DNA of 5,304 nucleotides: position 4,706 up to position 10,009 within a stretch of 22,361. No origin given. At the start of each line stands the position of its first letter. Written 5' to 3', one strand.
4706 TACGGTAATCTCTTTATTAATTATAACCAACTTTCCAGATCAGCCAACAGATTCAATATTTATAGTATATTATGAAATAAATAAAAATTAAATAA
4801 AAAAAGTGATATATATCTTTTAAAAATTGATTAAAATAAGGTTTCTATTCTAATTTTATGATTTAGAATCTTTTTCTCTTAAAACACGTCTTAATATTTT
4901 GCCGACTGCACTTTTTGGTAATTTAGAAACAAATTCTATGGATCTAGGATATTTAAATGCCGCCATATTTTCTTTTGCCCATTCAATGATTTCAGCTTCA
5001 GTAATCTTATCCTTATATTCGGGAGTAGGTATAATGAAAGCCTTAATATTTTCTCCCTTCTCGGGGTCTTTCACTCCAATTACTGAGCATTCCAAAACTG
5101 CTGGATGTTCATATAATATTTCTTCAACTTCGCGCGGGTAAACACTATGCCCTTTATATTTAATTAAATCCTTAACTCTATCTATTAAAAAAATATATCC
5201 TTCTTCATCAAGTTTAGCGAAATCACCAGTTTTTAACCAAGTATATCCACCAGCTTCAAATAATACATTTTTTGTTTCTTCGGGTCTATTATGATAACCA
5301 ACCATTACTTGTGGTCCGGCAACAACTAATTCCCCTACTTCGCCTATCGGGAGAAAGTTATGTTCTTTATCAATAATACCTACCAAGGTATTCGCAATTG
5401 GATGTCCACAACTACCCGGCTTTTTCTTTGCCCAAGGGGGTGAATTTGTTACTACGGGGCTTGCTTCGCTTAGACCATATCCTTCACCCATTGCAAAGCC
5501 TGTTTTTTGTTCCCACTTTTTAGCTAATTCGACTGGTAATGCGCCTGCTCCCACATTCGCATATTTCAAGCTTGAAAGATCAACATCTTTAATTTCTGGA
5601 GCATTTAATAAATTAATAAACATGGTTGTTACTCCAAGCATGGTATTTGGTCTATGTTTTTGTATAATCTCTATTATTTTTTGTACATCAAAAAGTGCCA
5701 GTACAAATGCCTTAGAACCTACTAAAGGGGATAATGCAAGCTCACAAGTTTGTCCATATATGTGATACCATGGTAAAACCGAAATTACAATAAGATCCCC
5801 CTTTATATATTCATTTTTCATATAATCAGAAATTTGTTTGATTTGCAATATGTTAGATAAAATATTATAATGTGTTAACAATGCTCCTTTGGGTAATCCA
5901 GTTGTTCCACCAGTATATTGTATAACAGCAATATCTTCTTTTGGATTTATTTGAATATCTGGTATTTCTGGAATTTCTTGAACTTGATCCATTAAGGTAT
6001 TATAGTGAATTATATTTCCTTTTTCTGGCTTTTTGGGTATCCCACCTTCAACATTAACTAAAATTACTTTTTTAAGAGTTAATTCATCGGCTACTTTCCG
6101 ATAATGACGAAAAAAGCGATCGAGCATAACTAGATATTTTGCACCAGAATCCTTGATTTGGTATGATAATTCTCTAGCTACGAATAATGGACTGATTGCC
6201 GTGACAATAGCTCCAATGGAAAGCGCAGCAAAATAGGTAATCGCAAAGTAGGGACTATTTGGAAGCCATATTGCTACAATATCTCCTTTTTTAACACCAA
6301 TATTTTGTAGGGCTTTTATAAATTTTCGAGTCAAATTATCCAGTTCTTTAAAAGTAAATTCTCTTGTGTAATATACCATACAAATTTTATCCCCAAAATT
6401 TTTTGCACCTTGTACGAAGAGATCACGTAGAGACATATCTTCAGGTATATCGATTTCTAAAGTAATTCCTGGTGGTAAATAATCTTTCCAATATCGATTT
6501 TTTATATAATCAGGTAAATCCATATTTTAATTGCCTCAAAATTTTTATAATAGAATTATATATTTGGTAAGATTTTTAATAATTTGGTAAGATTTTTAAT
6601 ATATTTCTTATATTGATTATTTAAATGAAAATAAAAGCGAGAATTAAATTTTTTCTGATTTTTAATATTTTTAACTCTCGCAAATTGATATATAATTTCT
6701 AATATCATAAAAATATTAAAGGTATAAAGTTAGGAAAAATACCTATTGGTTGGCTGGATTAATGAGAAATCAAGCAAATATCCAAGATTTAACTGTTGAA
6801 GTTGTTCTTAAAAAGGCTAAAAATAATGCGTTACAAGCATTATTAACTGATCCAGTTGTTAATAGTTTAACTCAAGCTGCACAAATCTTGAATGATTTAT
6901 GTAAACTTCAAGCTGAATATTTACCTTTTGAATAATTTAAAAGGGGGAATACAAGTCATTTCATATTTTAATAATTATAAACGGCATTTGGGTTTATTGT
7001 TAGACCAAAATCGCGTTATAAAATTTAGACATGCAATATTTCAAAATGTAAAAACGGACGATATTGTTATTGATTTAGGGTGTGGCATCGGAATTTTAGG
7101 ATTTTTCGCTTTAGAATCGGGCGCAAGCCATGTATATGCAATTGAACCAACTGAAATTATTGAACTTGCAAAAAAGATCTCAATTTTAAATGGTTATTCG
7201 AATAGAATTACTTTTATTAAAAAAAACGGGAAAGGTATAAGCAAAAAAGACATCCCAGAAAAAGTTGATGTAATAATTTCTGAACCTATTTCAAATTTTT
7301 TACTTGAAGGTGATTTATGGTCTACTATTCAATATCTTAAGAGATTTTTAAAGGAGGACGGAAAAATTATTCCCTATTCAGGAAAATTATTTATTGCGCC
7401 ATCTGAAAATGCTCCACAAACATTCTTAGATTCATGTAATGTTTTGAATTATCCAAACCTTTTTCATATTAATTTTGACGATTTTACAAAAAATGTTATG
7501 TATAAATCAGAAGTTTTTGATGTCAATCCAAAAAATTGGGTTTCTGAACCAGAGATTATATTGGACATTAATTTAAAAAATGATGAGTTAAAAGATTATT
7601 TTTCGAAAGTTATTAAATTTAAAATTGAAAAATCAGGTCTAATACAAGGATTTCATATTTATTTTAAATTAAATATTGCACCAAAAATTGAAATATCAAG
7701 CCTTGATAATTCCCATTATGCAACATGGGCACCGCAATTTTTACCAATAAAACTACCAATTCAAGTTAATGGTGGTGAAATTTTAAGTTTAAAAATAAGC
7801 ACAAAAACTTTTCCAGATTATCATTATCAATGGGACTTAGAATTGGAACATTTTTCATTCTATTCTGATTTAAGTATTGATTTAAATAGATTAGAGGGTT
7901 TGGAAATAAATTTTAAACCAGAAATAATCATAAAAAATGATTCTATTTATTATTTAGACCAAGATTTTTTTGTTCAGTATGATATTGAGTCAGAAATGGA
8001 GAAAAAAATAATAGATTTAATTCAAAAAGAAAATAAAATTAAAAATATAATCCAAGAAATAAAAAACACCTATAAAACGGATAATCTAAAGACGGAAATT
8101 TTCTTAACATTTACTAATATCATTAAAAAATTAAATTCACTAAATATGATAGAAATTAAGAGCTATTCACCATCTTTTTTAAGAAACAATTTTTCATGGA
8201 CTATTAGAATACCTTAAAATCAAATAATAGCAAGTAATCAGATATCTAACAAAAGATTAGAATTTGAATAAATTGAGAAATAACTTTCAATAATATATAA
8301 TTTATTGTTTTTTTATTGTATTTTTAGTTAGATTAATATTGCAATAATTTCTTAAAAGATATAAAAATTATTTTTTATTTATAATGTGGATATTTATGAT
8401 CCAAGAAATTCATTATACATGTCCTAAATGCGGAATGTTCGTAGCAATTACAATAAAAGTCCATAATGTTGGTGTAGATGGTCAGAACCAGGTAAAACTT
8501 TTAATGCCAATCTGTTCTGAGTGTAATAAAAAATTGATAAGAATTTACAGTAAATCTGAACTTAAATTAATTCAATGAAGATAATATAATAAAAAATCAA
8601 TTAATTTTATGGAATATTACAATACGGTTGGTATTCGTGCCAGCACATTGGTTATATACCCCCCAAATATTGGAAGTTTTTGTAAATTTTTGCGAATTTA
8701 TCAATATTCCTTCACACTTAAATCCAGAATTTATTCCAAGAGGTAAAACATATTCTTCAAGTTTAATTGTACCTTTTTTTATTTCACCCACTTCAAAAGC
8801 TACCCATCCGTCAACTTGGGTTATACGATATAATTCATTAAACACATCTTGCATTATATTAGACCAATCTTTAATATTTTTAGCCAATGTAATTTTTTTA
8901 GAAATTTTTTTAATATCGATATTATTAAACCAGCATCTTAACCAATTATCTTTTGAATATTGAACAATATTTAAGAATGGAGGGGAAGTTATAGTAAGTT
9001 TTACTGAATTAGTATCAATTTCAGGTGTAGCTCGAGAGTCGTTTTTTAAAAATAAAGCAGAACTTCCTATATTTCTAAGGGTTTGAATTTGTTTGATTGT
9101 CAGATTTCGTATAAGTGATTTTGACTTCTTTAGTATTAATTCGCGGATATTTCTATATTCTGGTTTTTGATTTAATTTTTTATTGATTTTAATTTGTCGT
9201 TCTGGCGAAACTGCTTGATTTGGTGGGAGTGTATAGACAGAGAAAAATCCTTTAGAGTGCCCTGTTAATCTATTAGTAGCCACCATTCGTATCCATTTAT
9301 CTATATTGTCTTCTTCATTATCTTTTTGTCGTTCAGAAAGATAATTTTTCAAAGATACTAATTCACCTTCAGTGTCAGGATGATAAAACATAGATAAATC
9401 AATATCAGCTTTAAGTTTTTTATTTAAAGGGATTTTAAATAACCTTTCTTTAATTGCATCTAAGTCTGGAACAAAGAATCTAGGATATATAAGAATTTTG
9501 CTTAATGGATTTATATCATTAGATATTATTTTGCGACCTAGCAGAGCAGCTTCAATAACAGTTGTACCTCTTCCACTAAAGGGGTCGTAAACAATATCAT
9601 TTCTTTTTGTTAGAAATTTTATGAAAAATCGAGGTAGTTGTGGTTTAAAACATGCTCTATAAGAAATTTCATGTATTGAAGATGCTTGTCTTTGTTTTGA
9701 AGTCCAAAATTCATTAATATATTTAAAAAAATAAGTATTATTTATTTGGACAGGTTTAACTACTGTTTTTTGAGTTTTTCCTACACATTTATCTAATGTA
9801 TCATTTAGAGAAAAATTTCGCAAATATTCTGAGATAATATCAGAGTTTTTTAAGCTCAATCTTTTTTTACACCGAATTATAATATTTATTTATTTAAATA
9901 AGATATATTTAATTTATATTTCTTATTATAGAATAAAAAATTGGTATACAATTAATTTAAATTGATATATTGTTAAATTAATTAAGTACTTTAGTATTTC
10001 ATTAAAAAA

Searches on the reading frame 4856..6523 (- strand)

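Call 30: search_protein_families(library=pfam, proteins=[window:4856-6523:-])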
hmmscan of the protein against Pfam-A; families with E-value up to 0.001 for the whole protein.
window:4856-6523:- (555 aa): 2 families
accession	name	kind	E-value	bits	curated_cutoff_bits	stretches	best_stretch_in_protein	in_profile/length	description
PF00501.34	AMP-binding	-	1.2e-87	294.7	29.9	1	39-411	4-384/384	AMP-binding enzyme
PF13193.12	AMP-binding_C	-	9.2e-22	78.2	24.5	1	465-542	1-76/76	AMP-binding enzyme C-terminal domain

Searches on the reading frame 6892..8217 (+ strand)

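Call 30: search_protein_families(library=pfam, proteins=[window:6892-8217:+])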
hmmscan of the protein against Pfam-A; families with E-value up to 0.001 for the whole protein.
window:6892-8217:+ (441 aa): 8 families
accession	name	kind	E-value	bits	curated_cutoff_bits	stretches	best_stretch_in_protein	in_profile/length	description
PF13847.12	Methyltransf_31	-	6.8e-09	36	27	1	57-163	5-111/145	Methyltransferase domain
PF06325.19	PrmA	-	1e-08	35.5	22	1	51-160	157-257/296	Ribosomal protein L11 methyltransferase (PrmA)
PF17286.7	PRMT5_C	-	7.5e-08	32.9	30.3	1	237-314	63-144/167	PRMT5 oligomerisation domain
PF22528.1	PRMT_C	-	9.6e-07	29.3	27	1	191-319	26-158/164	Arginine methyltransferase oligomerization subdomain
PF13649.12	Methyltransf_25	-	2.3e-05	25.4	27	1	59-157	1-97/97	Methyltransferase domain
PF05175.20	MTS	-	3.3e-05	24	23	1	55-168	31-138/170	Methyltransferase small domain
PF08242.18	Methyltransf_12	-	0.00091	20.4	30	0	60-159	1-98/98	Methyltransferase domain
PF02475.24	TRM5-TYW2_MTfase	-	0.00095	19.6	28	0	42-125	23-108/164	TRM5/TYW2 methyltransferase domain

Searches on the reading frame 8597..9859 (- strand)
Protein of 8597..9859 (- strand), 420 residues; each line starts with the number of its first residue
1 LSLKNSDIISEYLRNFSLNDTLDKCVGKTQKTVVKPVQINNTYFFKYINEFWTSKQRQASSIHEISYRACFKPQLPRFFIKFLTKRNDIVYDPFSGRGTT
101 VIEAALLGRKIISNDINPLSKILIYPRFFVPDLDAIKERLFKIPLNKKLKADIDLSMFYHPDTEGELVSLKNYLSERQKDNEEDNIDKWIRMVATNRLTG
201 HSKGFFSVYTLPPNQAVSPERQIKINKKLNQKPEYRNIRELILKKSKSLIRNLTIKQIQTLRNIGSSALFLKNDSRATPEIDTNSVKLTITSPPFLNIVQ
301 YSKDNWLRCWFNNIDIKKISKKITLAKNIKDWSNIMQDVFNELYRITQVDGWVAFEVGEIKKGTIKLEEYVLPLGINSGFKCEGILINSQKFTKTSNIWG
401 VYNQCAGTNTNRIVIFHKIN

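Call 30: search_protein_families(library=pfam, proteins=[window:8597-9859:-])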
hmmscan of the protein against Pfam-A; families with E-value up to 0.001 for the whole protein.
window:8597-9859:- (420 aa): 2 families
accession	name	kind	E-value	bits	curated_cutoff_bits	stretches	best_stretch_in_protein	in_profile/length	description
PF01555.25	N6_N4_Mtase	-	7.4e-18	65.7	26.7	1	45-118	137-213/221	DNA methylase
PF01170.24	UPF0020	-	3.6e-05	24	22.3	1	85-113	27-55/197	RMKL-like, methyltransferase domain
